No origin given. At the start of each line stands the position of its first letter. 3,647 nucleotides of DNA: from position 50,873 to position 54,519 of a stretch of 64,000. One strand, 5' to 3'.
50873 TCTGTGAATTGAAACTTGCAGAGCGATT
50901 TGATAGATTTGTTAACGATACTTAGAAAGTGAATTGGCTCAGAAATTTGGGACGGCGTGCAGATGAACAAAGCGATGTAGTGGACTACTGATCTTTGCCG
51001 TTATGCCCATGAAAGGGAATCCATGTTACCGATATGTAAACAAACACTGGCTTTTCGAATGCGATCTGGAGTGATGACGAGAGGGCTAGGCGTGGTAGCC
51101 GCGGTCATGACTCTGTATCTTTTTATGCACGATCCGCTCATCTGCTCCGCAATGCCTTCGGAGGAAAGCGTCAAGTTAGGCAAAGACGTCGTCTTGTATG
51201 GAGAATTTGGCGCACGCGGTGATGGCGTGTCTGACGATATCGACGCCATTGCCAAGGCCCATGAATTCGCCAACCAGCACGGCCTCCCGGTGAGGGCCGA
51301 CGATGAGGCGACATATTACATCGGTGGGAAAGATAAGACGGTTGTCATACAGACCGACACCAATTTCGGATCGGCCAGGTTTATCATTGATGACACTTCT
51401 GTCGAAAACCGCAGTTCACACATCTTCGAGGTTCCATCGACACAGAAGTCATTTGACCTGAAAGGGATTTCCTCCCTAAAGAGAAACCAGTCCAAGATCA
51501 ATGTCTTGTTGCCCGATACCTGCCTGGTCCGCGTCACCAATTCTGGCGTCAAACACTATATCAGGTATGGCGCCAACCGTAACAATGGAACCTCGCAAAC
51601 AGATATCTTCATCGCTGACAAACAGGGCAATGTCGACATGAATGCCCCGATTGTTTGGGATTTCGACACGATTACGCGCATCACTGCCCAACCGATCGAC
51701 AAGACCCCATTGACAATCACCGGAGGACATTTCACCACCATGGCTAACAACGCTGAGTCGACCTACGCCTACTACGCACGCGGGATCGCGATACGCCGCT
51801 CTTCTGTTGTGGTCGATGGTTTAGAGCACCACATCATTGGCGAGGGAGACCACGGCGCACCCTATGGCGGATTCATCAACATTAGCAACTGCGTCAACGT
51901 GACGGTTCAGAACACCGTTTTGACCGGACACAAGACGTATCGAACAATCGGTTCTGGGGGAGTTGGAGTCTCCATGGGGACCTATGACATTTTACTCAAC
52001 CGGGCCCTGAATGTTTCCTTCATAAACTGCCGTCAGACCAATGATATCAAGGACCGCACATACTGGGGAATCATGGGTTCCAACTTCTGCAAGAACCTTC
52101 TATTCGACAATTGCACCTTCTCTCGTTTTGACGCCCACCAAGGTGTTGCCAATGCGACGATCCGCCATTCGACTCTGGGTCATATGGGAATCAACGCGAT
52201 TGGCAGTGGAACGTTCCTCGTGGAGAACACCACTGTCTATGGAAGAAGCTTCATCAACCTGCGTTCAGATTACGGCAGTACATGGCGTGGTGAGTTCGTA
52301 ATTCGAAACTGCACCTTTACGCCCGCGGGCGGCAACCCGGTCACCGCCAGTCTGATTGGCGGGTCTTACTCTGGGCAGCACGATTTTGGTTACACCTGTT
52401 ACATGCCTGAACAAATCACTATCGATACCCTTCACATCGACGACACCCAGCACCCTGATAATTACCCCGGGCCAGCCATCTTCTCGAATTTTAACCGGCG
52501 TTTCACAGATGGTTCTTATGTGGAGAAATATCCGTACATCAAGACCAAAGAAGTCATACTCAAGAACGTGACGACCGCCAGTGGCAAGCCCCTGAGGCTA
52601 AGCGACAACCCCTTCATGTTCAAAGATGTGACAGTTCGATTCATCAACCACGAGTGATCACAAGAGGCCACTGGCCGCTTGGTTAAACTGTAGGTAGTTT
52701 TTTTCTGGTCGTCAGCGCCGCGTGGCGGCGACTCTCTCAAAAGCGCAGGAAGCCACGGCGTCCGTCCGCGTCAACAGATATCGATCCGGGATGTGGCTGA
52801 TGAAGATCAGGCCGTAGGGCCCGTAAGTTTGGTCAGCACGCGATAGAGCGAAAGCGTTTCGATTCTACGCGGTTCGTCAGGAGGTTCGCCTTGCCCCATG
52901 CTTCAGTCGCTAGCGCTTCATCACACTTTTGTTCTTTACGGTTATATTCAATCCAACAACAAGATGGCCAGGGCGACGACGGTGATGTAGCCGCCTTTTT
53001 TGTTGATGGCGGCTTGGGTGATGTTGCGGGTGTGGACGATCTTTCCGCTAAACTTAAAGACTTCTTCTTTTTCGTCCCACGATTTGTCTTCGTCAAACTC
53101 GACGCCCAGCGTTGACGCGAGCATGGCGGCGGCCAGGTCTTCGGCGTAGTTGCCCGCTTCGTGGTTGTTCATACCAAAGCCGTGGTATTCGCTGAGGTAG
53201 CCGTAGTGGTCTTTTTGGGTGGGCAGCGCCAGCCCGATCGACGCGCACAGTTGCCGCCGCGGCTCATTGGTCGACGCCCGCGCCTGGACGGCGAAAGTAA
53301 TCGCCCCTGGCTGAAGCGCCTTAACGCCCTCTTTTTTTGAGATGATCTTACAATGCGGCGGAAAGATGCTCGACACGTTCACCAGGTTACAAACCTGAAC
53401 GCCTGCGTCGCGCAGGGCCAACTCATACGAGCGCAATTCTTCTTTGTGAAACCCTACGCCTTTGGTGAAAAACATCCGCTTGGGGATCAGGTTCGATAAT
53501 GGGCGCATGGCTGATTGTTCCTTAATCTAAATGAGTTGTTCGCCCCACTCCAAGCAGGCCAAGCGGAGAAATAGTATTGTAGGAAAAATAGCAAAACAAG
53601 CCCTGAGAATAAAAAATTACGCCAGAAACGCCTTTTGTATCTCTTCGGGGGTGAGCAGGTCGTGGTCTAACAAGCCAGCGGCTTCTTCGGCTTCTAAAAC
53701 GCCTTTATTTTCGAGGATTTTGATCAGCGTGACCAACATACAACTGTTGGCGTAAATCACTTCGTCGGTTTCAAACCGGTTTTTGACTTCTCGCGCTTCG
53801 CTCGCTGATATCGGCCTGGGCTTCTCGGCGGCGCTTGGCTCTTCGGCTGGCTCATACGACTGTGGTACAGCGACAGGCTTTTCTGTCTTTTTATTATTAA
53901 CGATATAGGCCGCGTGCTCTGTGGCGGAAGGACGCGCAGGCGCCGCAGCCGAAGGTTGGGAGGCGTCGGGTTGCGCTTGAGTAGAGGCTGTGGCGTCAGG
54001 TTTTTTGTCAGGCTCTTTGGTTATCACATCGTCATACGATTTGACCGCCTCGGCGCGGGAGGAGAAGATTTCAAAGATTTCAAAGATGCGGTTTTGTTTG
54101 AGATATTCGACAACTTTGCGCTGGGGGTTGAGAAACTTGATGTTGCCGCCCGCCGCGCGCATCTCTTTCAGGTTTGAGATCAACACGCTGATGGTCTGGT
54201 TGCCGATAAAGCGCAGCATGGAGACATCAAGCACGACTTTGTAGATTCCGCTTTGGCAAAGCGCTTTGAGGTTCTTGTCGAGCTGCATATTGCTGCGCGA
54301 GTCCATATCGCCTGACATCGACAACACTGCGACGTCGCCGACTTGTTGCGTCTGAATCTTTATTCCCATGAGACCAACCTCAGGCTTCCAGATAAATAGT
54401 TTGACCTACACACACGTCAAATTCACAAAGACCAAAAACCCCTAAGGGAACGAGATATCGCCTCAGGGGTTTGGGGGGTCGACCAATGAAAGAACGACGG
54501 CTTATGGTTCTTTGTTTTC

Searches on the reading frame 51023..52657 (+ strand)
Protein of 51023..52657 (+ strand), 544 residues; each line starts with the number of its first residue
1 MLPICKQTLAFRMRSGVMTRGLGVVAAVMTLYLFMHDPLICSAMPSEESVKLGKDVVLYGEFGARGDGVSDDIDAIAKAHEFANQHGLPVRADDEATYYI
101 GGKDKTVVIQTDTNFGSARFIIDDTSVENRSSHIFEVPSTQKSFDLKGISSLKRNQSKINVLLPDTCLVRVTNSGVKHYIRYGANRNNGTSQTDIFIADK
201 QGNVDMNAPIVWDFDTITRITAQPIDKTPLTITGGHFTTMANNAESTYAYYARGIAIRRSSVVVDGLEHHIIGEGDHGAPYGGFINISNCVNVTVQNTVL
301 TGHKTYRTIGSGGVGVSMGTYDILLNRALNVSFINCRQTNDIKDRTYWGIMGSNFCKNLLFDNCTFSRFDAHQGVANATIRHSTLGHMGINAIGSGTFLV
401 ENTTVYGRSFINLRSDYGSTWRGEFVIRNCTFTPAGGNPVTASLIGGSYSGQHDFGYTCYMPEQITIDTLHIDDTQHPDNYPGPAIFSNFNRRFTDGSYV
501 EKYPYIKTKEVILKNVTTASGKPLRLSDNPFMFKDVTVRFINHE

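Call 4: search_protein_families(library=pfam, proteins=[window:51023-52657:+], max_evalue=0.01)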
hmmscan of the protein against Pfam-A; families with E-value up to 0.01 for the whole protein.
window:51023-52657:+ (544 aa): 0 families

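Call 31: search_solved_structures(query=window:51023-52657:+, max_evalue=1)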
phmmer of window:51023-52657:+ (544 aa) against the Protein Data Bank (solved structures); distinct sequences matched with E-value up to 1: 3.
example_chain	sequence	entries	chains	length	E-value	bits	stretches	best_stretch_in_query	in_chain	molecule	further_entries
6e0v_A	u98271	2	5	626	0.0018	20.3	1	53-95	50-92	Bacteriophage Phi92 gp150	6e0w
2xtb_A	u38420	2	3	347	0.077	14.9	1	190-307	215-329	ADENOSINE KINASE | Adenosine kinase, putative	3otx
4n08_A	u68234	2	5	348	0.078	14.9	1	190-307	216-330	Adenosine kinase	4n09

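Call 41: search_protein_families(library=pfam, proteins=[window:51023-52657:+], max_evalue=0.5)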
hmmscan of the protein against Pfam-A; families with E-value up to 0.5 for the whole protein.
window:51023-52657:+ (544 aa): 0 families

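Call 62: search_protein_families(library=ncbifam, proteins=[window:51023-52657:+], max_evalue=0.001)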
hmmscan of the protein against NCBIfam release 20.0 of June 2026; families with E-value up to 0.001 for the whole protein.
window:51023-52657:+ (544 aa): 0 families

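Call 67: search_protein_families(library=padloc, proteins=[window:51023-52657:+], max_evalue=0.01)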
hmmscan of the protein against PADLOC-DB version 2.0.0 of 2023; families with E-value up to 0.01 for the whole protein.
window:51023-52657:+ (544 aa): 0 families

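Call 68: search_protein_families(library=phrogs, proteins=[window:51023-52657:+], max_evalue=0.01)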
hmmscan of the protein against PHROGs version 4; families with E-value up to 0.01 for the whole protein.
window:51023-52657:+ (544 aa): 2 families
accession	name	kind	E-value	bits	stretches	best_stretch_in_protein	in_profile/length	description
phrog_23059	-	tail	9.3e-45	153.9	1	52-496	123-561/1027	tail fiber protein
phrog_16586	-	tail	8.4e-20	71.4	1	50-468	246-659/963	tail fiber protein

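Call 69: search_dna_similar(query=window:51023-52657:+, collection=phages, mode=protein, max_rows=10)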
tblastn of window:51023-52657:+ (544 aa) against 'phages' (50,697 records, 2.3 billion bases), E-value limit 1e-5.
Records with a match: 31; places in all: 31; records where one place covers at least 80% of the query: 4.
Best place of each record, by identity: <60% 31.
By first word of the organism name: Bacillus 19; Aeromonas 4; Escherichia 3; Anoxybacillus 2; Vibrio 2; Providencia 1.
By host as written in the record: Bacillus subtilis 7; Bacillus subtilis BEST7003 6; Aeromonas hydrophila ATCC 7966 3; Bacillus subtilis Delta6 2; Anoxybacillus caldiproteolyticus 2; Escherichia coli STEC O179 2; Vibrio sp. 2; Bacillus subtilis subsp. subtilis str. 168 1; and 6 more.
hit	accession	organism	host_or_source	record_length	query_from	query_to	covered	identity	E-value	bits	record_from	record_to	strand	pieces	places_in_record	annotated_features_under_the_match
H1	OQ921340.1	Bacillus phage SPO1L5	Bacillus subtilis BEST7003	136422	52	500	83%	31.5%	2e-43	172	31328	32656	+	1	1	hypothetical protein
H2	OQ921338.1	Bacillus phage SPO1L3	Bacillus subtilis BEST7003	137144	57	500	82%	31.7%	1e-42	169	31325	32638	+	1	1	hypothetical protein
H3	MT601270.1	Bacillus phage vB_BsuM-Goe9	Bacillus subtilis Delta6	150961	57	500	82%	31.7%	1e-42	169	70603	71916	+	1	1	hypothetical: putative pectin lyase like protein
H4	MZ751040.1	Bacillus phage phi18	Bacillus subtilis subsp. subtilis str. ...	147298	52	500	83%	31.2%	5e-43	170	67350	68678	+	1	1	putative tail fiber protein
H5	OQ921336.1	Bacillus phage SPO1L1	Bacillus subtilis BEST7003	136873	52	475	78%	31.1%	6e-41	164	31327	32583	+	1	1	hypothetical protein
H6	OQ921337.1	Bacillus phage SPO1L2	Bacillus subtilis BEST7003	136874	52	475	78%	31.1%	6e-41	164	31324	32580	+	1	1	hypothetical protein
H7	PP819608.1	Bacillus phage Adastra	Bacillus subtilis CU 1065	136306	52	475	78%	31.1%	1e-42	169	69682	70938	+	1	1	tail fiber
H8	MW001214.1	Bacillus phage SP8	Bacillus subtilis Marburg strain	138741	52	475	78%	30.9%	9e-43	169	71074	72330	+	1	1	neck protein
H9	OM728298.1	Bacillus phage vB_BsuM-Goe16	Bacillus subtilis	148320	52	475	78%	30.2%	2e-42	169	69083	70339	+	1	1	hypothetical protein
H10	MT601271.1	Bacillus phage vB_BsuM-Goe10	Bacillus subtilis Delta6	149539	52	475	78%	30.1%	7e-39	158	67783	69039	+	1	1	hypothetical: putative pectin lyase like protein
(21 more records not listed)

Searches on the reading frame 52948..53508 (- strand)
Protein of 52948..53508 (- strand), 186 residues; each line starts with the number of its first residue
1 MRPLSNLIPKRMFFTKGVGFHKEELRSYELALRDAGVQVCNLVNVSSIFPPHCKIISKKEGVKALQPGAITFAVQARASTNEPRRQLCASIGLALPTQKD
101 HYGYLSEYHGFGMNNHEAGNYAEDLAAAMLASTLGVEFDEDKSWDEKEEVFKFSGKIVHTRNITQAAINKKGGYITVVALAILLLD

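Call 4: search_protein_families(library=pfam, proteins=[window:52948-53508:-], max_evalue=0.01)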
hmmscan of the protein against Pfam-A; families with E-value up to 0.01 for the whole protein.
window:52948-53508:- (186 aa): 1 family
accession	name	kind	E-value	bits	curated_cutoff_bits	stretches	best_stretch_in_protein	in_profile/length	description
PF01862.21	PvlArgDC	-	5.7e-54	182.8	22.7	1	8-183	1-160/161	Pyruvoyl-dependent arginine decarboxylase (PvlArgDC)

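Call 33: list_cluster_members(proteins=[P0001, P0121, window:52948-53508:-, window:44055-44945:-, window:51023-52657:+, window:49432-50736:-, window:46277-46798:-])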
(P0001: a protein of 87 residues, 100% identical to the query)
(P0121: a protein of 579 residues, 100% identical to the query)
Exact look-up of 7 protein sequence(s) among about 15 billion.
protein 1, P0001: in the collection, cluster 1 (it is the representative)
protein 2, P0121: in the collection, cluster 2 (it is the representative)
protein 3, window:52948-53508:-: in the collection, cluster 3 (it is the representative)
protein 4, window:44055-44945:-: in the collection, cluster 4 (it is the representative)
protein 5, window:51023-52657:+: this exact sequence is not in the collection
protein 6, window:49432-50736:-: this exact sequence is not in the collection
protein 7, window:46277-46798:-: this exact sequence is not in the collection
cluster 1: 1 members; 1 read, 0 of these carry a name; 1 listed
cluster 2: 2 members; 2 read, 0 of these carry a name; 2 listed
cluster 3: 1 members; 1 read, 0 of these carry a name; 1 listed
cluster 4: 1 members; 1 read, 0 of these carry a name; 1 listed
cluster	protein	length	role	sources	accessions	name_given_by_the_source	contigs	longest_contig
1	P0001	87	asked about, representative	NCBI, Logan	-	-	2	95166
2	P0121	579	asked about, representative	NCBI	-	-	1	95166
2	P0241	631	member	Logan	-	-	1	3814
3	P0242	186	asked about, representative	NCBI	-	-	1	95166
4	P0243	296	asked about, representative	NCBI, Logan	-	-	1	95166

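Call 62: search_protein_families(library=ncbifam, proteins=[window:52948-53508:-], max_evalue=0.001)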
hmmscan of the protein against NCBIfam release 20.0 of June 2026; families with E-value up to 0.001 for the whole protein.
window:52948-53508:- (186 aa): 2 families
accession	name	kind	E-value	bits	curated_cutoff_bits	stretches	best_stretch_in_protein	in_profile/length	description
NF009064.0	PRK12398.1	equivalog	9.9e-56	188.3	207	1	6-183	4-163/165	pyruvoyl-dependent arginine decarboxylase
TIGR00286.1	TIGR00286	equivalog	1.3e-33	115.9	106.95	1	7-154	1-142/152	pyruvoyl-dependent arginine decarboxylase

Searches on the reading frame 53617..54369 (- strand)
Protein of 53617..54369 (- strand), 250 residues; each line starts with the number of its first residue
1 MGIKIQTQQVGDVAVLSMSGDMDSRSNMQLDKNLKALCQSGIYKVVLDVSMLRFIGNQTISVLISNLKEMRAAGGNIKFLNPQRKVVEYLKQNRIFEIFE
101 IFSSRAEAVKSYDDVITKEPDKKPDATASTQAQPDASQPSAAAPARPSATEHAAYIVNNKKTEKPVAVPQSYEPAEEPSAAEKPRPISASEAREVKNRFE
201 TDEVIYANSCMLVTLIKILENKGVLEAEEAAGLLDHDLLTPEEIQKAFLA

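Call 4: search_protein_families(library=pfam, proteins=[window:53617-54369:-], max_evalue=0.01)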
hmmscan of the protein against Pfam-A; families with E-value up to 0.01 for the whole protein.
window:53617-54369:- (250 aa): 2 families
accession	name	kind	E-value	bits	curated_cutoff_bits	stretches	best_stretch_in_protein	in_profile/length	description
PF01740.26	STAS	-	5.5e-14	52.3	22.6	1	5-108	2-106/106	STAS domain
PF13466.11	STAS_2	-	1e-06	29.3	29.2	1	16-90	1-74/80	STAS domain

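Call 62: search_protein_families(library=ncbifam, proteins=[window:53617-54369:-], max_evalue=0.001)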
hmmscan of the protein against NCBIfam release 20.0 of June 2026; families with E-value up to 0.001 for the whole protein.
window:53617-54369:- (250 aa): 2 families
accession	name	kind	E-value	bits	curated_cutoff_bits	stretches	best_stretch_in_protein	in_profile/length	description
TIGR00377.1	ant_ant_sig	superfamily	3.4e-14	52.6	53.45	1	1-104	1-105/108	anti-sigma factor antagonist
TIGR02886.1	spore_II_AA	equivalog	7.6e-09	35.5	114.75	1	6-108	2-105/106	anti-sigma F factor antagonist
